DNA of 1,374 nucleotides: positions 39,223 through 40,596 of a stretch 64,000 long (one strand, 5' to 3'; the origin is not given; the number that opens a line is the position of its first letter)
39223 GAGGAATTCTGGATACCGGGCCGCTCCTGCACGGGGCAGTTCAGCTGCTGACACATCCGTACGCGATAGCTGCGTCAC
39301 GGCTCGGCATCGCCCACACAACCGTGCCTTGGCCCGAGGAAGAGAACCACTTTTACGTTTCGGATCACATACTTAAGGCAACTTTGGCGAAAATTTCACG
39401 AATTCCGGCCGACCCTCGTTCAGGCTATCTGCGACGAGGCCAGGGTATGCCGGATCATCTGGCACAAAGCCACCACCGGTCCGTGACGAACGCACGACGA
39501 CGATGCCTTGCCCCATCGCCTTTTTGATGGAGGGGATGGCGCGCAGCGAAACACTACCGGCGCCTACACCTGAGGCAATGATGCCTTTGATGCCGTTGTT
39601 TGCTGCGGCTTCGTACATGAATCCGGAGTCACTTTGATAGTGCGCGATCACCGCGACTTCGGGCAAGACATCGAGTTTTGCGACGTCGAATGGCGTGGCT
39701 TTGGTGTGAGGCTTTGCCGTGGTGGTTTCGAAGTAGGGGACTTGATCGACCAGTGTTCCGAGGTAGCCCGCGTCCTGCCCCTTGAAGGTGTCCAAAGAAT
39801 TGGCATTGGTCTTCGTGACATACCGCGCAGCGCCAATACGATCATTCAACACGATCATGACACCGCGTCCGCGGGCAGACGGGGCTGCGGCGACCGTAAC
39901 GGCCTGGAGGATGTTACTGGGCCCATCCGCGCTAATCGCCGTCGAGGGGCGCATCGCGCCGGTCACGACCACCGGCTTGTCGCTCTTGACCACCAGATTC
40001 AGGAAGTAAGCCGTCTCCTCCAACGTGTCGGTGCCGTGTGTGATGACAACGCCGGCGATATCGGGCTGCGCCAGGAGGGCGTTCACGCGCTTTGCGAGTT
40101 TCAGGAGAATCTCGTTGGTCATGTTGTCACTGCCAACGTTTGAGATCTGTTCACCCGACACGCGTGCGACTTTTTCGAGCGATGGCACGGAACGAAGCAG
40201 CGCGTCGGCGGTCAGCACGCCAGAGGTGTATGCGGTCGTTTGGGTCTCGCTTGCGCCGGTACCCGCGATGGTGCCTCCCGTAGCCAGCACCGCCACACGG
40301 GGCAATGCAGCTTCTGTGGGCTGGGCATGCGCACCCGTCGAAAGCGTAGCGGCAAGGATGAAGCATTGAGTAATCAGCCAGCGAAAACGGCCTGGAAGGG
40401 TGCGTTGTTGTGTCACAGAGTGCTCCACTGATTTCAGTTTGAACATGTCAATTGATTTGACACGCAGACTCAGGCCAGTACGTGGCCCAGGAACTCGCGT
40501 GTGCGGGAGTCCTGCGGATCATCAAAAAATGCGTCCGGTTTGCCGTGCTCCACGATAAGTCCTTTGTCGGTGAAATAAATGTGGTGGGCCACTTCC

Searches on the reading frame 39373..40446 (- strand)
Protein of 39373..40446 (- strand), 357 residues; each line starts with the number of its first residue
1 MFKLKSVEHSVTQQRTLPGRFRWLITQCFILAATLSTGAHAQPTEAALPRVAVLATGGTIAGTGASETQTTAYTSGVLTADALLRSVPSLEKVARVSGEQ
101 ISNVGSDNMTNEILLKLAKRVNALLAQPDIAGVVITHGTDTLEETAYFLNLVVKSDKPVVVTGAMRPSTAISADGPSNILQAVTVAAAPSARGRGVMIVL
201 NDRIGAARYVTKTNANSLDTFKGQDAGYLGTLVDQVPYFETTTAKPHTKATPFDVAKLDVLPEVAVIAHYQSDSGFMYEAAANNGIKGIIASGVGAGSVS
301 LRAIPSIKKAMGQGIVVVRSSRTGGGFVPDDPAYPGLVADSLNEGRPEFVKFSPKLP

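Call 26: search_protein_families(library=pfam, proteins=[window:39373-40446:-], max_evalue=0.01)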
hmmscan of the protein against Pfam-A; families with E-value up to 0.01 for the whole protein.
window:39373-40446:- (357 aa): 2 families
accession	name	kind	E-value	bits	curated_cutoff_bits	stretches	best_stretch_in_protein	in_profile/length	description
PF00710.25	Asparaginase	-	1.7e-64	217.4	22.5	1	50-239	1-188/193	Asparaginase, N-terminal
PF17763.6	Asparaginase_C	-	8.6e-15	55.1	34.6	1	264-331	2-69/114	Glutaminase/Asparaginase C-terminal domain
